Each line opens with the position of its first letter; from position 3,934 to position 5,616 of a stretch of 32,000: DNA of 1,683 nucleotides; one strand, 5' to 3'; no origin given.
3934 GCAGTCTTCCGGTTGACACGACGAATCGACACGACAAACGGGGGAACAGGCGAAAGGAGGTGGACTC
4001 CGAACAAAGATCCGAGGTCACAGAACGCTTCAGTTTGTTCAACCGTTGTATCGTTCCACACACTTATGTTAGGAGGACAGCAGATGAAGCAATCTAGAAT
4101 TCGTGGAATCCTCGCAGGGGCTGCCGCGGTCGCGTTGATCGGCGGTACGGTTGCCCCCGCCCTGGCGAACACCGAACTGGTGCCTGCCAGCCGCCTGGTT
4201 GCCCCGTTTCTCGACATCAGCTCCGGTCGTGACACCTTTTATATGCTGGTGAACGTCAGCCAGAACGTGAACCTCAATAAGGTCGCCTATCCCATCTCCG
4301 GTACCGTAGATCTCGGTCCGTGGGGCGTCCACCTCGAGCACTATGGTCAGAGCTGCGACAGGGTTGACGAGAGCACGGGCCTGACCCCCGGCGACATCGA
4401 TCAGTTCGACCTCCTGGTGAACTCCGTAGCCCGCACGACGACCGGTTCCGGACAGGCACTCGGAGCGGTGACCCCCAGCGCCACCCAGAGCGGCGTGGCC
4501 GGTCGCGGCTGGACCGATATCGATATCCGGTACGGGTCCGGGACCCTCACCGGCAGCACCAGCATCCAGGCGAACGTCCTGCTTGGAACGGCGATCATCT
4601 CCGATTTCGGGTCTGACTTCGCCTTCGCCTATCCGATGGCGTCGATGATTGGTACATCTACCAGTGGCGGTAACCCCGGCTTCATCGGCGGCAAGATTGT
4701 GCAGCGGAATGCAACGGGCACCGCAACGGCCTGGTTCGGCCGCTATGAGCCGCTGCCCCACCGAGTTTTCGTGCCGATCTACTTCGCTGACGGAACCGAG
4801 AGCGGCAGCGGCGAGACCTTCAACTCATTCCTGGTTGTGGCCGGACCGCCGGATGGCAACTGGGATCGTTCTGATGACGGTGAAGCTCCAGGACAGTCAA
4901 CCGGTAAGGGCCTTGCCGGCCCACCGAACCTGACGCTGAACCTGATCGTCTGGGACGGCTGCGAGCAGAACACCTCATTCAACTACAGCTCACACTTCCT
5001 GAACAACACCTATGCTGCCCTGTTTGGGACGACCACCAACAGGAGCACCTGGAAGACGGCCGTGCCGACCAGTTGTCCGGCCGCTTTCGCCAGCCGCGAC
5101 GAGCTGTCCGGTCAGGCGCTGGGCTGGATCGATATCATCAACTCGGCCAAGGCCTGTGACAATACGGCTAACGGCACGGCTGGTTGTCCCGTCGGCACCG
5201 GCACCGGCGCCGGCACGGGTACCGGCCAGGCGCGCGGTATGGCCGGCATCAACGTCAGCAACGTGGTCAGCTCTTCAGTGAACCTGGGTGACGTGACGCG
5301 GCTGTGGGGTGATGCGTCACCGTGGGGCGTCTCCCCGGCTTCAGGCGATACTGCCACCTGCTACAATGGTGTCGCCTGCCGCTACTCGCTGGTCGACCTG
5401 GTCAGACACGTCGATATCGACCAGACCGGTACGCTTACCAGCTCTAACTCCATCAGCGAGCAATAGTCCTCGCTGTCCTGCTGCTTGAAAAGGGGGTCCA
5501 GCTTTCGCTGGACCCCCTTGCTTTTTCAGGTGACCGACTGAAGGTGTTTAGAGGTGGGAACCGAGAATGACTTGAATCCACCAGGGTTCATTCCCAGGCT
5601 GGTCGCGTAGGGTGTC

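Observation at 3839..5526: Monocistronic secreted protein of an unrecognised family, apparently highly expressed: candidate major surface (S-layer-type) protein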

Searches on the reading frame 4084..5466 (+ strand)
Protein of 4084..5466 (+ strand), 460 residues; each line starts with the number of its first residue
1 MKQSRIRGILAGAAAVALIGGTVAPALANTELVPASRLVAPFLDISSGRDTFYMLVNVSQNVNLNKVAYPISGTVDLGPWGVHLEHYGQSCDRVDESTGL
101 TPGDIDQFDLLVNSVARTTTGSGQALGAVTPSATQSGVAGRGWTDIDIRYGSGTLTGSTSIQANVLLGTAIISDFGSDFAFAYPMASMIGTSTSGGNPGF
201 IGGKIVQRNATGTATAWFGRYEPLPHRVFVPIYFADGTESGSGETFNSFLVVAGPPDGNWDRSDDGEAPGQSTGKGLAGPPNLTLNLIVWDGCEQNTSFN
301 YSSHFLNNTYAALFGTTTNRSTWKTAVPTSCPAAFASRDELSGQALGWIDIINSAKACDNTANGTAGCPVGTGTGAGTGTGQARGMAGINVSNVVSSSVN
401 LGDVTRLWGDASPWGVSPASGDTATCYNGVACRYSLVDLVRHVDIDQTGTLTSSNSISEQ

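Call 6: search_protein_families(library=pfam, proteins=[window:4084-5466:+], max_evalue=0.01)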
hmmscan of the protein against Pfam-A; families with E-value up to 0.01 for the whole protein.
window:4084-5466:+ (460 aa): 0 families

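Call 7: search_protein_families(library=ncbifam, proteins=[window:4084-5466:+], max_evalue=0.01)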
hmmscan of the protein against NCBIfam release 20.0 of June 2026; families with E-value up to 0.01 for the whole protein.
window:4084-5466:+ (460 aa): 0 families

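Call 8: find_homologous_proteins(query=window:4084-5466:+)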
Query window:4084-5466:+ (460 aa): 88 proteins with E <= 0.001 among 8000 candidates.
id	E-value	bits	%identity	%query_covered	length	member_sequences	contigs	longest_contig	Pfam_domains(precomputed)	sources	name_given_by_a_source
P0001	1.8e-288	975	95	100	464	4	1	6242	-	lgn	-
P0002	2.5e-266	902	87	100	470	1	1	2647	-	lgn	-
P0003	2.3e-251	852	80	100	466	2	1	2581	-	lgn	-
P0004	5.8e-242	821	80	100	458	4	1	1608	-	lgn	-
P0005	3.3e-241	819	80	100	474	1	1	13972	-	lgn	-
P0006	3.9e-232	789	77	100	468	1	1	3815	-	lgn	-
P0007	3.4e-223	760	77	100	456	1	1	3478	-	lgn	-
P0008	4.5e-222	756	74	100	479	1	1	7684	-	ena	-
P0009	1.6e-174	599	63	99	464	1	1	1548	-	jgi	jgi:hypothetical protein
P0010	5.9e-174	597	63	99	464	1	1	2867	-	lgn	-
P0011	2.7e-169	582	61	99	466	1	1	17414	-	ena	-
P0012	1.4e-163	563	59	98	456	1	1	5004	-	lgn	-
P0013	1.8e-161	556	60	99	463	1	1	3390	-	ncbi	-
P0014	4.2e-158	545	60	99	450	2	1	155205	-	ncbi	-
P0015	1.2e-157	543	59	97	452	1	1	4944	-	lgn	-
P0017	4.9e-150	518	57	99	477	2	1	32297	-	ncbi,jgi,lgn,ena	-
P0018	9.7e-144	498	56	99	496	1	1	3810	-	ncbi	-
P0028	1.5e-96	342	43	98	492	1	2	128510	-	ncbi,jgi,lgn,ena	-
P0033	4.7e-87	311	43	93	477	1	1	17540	-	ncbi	-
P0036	2.7e-83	298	49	70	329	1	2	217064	-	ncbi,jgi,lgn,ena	-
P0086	7.0e-44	168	34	88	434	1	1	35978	-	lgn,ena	-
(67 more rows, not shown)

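Call 9: search_solved_structures(query=window:4084-5466:+, max_evalue=1)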
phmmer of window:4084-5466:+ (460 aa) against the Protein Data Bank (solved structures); distinct sequences matched with E-value up to 1: 0.

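Call 13: find_related_loci(query=A1, collection=genome_contigs, flank=10000)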
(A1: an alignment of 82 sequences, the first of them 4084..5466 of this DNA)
Query A1 (460 aa) in genome_contigs; peptide patterns used: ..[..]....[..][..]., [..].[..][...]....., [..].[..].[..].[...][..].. (x = any residue, [..] = any of these).
81 stretches matched a pattern; 5 encode a relative of the query (tblastn E <= 1e-3); 5 distinct loci.
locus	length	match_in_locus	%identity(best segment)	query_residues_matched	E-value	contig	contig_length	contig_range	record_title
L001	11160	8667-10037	79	1-459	0e+0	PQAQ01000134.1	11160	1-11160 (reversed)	MAG: Candidatus Methylomirabilota bacterium isolate FeB_30 contig_3572, whole genome shotgun sequence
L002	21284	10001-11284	39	1-447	7e-66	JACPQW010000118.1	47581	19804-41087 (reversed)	MAG: Candidatus Methylomirabilis oxygeniifera isolate NC_groundwater_663_Ag_B-0.1um_59_32 B_1_S1_Biohub_coassembly_k141_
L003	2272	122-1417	36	1-445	3e-59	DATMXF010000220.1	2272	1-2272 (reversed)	MAG TPA_asm: Patescibacteria group bacterium isolate SMAG_U13113 k141_58745, whole genome shotgun sequence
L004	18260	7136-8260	35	26-439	2e-54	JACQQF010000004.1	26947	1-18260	MAG: Candidatus Methylomirabilota bacterium isolate NC_groundwater_1326_Ag_S-0.2um_61_204 S_p2_S4_coassembly_k141_151025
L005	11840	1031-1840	24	28-412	1e-13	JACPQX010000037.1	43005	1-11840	MAG: Candidatus Methylomirabilis oxygeniifera isolate NC_groundwater_664_Ag_B-0.1um_62_56 B_1_S1_Biohub_coassembly_k141_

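Call 21: predict_structure(alignment_id=A1)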
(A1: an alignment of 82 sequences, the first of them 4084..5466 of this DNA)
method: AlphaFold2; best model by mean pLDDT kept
length: 460 residues; sequences in the alignment: 82
mean_pLDDT: 87.1   pTM: 0.88
mean pLDDT of the five models: 87.1, 84.4, 84.1, 83.7, 81.0
residues with pLDDT >= 90: 299; 70-90: 105; 50-70: 30; < 50: 26
segments of 3 or more residues with pLDDT < 50: 1-3, 12-29
pLDDT, mean of each block of 10 residues (from residue 1): 48 44 40 91 96 97 95 86 96 94 96 92 93 96 98 94 97 90 95 84 95 94 95 94 94 95 92 77 96 95 96 95 85 87 94 91 61 81 94 91 92 66 74 86 86 80
secondary structure, 60 per line:
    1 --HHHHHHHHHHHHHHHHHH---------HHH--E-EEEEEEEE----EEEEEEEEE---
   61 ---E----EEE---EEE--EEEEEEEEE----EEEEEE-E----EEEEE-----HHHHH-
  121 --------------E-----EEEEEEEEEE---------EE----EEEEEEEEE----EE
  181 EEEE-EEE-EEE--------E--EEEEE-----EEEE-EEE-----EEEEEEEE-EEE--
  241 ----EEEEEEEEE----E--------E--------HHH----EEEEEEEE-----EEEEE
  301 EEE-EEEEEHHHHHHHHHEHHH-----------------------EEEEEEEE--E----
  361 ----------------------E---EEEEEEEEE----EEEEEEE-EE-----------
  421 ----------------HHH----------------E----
elements in order: H3-20 E37-44 E49-57 E69-71 E75-77 E80-88 E93-98 E105-109 H115-119 E141-150 E166-174 E179-184 E186-188 E190-192 E204-208 E214-217 E219-221 E227-234 E236-238 E245-253 E283-290 E296-303 E305-309 H310-318 E346-353 E387-395 E400-406
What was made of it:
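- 4084..5466 (+): CDS of 460 aa, identical to CBE67334.1 / UniProt D5MII4 of Ca. M. oxyfera. The signal peptide is encoded at 4084-4167 (cleavage ALA|NTE). The mature protein is a 432-aa all-beta protein. The AlphaFold2 model has pLDDT 87.1 and pTM 0.88 (call 21).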

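Call 24: find_encoding_contigs(protein=P0014, flank=10000, max_places=2)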
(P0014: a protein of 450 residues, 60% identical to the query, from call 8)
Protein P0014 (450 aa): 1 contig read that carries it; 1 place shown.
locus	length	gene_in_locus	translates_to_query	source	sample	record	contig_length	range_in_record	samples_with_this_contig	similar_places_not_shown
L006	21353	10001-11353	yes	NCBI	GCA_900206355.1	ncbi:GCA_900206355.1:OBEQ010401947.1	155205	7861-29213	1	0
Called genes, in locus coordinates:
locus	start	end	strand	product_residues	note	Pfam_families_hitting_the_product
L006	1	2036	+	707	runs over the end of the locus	PF21783:YNCE (weak), PF23749:DUF7165 (faint), PF02239:Cytochrom_D1 (faint), PF10282:Lactonase (faint)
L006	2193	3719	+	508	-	PF15892:BNR_4 (faint), PF13088:BNR_2 (weak), PF15899:BNR_6 (faint)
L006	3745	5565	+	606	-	PF13231:PMT_2, PF13374:TPR_10 (faint), PF08409:TMTC_DUF1736, PF13414:TPR_11 (faint), PF14559:TPR_19 (weak), PF13432:TPR_16, PF00515:TPR_1 (weak), PF07719:TPR_2 (weak), +6 more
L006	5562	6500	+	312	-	PF00535:Glycos_transf_2, PF13641:Glyco_tranf_2_3 (weak)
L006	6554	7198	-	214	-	-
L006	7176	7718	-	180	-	PF09721:Exosortase_EpsH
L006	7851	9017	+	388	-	-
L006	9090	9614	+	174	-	-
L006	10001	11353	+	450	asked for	-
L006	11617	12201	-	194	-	-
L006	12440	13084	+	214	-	PF03938:OmpH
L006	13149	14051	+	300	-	-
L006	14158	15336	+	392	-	PF13489:Methyltransf_23, PF05401:NodS (weak), PF05175:MTS (weak), PF07021:MetW, PF13847:Methyltransf_31, PF08241:Methyltransf_11, PF08242:Methyltransf_12, PF13649:Methyltransf_25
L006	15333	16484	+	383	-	PF00535:Glycos_transf_2, PF13641:Glyco_tranf_2_3, PF13632:Glyco_trans_2_3 (weak)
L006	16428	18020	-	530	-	PF13231:PMT_2 (weak)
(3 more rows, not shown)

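Call 27: search_protein_families(library=ncbifam, proteins=[window:4084-5466:+], max_evalue=1)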
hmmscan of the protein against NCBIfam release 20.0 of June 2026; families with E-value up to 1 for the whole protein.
window:4084-5466:+ (460 aa): 0 families

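Call 28: fold_search(model_id=the predicted structure, library=pdb)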
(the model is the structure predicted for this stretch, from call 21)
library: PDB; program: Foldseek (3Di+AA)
matches with E <= 10: 522; with E <= 0.001: 0
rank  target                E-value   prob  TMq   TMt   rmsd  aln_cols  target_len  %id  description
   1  4j2q_B                1.4e-03  0.14  0.09  0.11  27.7       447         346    7  Crystal structure of C-terminally truncated arrestin reveals mechanism of arrestin activation (released 2013-05-01)
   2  3ugx_D                2.3e-03  0.18  0.11  0.14  25.1       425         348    7  Crystal Structure of Visual Arrestin (released 2012-02-08)
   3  1nc7_A                2.4e-03  1.00  0.21  0.76   3.3       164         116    5  Crystal Structure of Thermotoga maritima 1070 (released 2003-07-01)
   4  4j2q_A                3.0e-03  0.11  0.09  0.11  27.4       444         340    6  Crystal structure of C-terminally truncated arrestin reveals mechanism of arrestin activation (released 2013-05-01)
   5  1nc7_D                3.2e-03  1.00  0.20  0.71   4.2       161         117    7  Crystal Structure of Thermotoga maritima 1070 (released 2003-07-01)
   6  7mor_D                3.2e-03  0.08  0.08  0.10  26.0       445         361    7  CRYSTAL STRUCTURE OF NATIVE BOVINE ARRESTIN 1 IN COMPLEX WITH 5-METHYLENEBIPHOSPHONATE INOSITOL PENTAKISPHAOPHATE (5-P (released 2021-10-13)
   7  1nc7_B                4.0e-03  1.00  0.21  0.76   3.2       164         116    5  Crystal Structure of Thermotoga maritima 1070 (released 2003-07-01)
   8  7r0j_C                4.7e-03  0.08  0.10  0.12  25.8       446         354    6  Structure of the V2 receptor Cter-arrestin2-ScFv30 complex (released 2022-09-14)
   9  8goc_A                5.5e-03  0.10  0.11  0.13  24.9       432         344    8  Structure of beta-arrestin2 in complex with a phosphopeptide corresponding to the human Vasopressin V2 receptor, V2R (released 2023-05-17)
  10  5j9h_A                5.9e-03  0.02  0.06  0.06  32.2       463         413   11  Crystal structure of Glycoprotein C from Puumala virus in the post-fusion conformation (pH 8.0) (released 2016-10-05)
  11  1g4m_B                1.0e-02  0.08  0.09  0.11  25.8       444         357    3  CRYSTAL STRUCTURE OF BOVINE BETA-ARRESTIN 1 (released 2001-10-03)
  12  3w5n                  1.2e-02  0.14  0.14  0.08  22.2       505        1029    8  Crystal Structure of Streptomyces avermitilis alpha-L-rhamnosidase complexed with L-rhamnose (released 2013-03-20)
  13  8fut                  1.3e-02  0.10  0.11  0.13  24.9       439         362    6  Crystal structure of Xenopus laevis arrestin 1 - P3121 crystal form (released 2024-07-24)
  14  5grj_A                1.4e-02  0.09  0.09  0.15  21.2       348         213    8  Crystal structure of human PD-L1 with monoclonal antibody avelumab (released 2016-11-02)
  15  7jxa_B                1.4e-02  0.07  0.09  0.11  25.7       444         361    6  CRYSTAL STRUCTURE OF NATIVE BOVINE ARRESTIN 1 IN COMPLEX WITH INOSITOL 1,4,5-TRIPHOSPHATE (released 2021-10-13)
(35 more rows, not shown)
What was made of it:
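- Closest known: TM1070 of Thermotoga maritima. Same: One domain of the model superposes on this 116-residue beta sandwich (TM-score 0.76 normalised to the target; Foldseek probability 1.00; call 28).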

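Call 35: find_encoding_contigs(protein=P0028, flank=10000, max_places=2)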
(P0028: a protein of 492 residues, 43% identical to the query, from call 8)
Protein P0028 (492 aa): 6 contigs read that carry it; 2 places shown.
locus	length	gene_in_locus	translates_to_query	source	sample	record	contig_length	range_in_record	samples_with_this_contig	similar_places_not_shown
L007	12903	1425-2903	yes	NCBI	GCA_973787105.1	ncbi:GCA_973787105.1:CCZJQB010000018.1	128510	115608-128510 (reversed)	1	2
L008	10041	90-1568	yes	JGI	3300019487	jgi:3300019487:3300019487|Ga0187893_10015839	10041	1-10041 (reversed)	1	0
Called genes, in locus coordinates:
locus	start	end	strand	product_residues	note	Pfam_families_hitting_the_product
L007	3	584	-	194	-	?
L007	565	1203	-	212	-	PF00440:TetR_N, PF08359:TetR_C_4 (weak), PF17932:TetR_C_24, PF17938:TetR_C_29 (weak)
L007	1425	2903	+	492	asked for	-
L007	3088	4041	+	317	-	PF00005:ABC_tran, PF13304:AAA_21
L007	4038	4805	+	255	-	PF01061:ABC2_membrane (weak), PF12679:ABC2_membrane_2, PF12698:ABC2_membrane_3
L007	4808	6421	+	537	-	PF23357:DUF7088, PF09822:ABC_transp_aux, PF14258:DUF4350 (faint)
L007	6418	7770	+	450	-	PF14238:DUF4340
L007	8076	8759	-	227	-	PF01066:CDP-OH_P_transf (weak)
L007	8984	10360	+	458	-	PF00202:Aminotran_3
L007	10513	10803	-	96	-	PF02597:ThiS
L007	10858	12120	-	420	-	PF05810:NinF, PF00291:PALP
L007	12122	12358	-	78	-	PF09383:NIL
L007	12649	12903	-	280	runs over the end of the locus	-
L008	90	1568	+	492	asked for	-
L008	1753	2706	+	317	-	PF00005:ABC_tran, PF13304:AAA_21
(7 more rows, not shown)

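Call 36: find_encoding_contigs(protein=P0017, flank=10000, max_places=2)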
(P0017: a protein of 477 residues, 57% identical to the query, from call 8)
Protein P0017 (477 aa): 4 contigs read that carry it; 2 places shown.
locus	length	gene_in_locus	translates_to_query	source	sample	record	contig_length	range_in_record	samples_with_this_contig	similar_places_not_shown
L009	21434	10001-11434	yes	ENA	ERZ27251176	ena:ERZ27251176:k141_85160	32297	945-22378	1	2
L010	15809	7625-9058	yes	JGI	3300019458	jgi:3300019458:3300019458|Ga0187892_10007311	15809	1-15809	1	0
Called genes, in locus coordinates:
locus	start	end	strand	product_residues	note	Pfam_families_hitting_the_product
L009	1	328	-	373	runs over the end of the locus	PF13439:Glyco_transf_4, PF13579:Glyco_trans_4_4, PF00534:Glycos_transf_1, PF13692:Glyco_trans_1_4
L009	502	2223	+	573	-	PF02239:Cytochrom_D1 (faint), PF22494:choice_anch_I (faint), PF25174:Beta-prop_THOC3 (faint), PF21783:YNCE (weak), PF10282:Lactonase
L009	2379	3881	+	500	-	PF13088:BNR_2 (faint), PF15892:BNR_4 (faint), PF15899:BNR_6 (faint)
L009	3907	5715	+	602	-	PF13231:PMT_2, PF13428:TPR_14 (faint), PF08409:TMTC_DUF1736, PF14559:TPR_19 (faint), PF13414:TPR_11 (weak), PF13424:TPR_12 (weak), PF13432:TPR_16 (weak), PF07719:TPR_2 (weak), +5 more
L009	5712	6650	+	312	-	PF00535:Glycos_transf_2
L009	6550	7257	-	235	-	-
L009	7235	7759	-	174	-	PF09721:Exosortase_EpsH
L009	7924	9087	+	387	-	-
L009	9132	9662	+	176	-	-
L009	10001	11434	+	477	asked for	-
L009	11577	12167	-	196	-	-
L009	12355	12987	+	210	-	PF03938:OmpH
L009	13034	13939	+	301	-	-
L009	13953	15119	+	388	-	PF05175:MTS (faint), PF02353:CMAS (weak), PF13489:Methyltransf_23, PF07021:MetW, PF13847:Methyltransf_31, PF08241:Methyltransf_11, PF08242:Methyltransf_12, PF13649:Methyltransf_25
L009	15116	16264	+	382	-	PF00535:Glycos_transf_2, PF13641:Glyco_tranf_2_3, PF13632:Glyco_trans_2_3 (weak)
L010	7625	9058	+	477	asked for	-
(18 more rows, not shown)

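Call 37: find_encoding_contigs(protein=P0036, flank=10000, max_places=2)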
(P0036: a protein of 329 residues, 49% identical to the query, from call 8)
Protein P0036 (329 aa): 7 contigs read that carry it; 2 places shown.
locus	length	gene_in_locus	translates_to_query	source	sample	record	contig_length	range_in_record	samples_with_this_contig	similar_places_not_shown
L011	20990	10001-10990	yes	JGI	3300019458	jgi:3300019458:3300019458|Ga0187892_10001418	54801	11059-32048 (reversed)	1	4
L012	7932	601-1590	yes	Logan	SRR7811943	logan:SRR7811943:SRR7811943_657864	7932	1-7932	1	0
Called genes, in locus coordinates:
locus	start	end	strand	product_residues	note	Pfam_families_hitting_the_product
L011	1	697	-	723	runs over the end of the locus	-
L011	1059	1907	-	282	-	PF00561:Abhydrolase_1, PF12146:Hydrolase_4, PF12697:Abhydrolase_6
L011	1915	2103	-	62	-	-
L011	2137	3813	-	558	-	PF05425:CopD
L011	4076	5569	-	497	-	PF13231:PMT_2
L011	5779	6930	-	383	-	PF04055:Radical_SAM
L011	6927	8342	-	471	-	PF02310:B12-binding, PF04055:Radical_SAM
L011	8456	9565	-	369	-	PF00586:AIRS, PF02769:AIRS_C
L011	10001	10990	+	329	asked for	-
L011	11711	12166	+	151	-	-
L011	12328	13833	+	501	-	PF02366:PMT, PF13231:PMT_2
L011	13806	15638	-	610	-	-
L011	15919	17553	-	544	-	PF13231:PMT_2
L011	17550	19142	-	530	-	PF13231:PMT_2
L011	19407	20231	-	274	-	PF06271:RDD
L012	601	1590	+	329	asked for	-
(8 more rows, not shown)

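Call 38: find_encoding_contigs(protein=P0086, flank=10000, max_places=2)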
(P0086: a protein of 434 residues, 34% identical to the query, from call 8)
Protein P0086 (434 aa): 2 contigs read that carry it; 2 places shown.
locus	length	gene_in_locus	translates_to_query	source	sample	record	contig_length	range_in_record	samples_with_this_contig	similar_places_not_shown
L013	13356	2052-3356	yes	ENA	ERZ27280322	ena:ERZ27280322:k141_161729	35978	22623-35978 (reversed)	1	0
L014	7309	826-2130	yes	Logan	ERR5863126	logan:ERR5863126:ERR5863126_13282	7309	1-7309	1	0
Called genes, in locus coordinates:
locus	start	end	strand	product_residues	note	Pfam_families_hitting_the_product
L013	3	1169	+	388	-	?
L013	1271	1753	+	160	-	-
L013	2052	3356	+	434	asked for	-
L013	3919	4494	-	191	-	-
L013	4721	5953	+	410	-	PF13489:Methyltransf_23, PF05175:MTS (faint), PF07021:MetW, PF13649:Methyltransf_25, PF13847:Methyltransf_31, PF08241:Methyltransf_11, PF08242:Methyltransf_12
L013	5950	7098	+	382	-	PF00535:Glycos_transf_2, PF13641:Glyco_tranf_2_3, PF13632:Glyco_trans_2_3 (weak)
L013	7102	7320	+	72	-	-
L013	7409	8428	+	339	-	PF13524:Glyco_trans_1_2 (faint), PF20706:GT4-conflict, PF00534:Glycos_transf_1, PF13692:Glyco_trans_1_4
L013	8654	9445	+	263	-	PF01061:ABC2_membrane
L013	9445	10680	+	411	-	PF00005:ABC_tran, PF14524:Wzt_C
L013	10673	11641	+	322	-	PF04055:Radical_SAM, PF13186:SPASM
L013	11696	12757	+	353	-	PF13527:Acetyltransf_9 (weak)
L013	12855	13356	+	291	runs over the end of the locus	-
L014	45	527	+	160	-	-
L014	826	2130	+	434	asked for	-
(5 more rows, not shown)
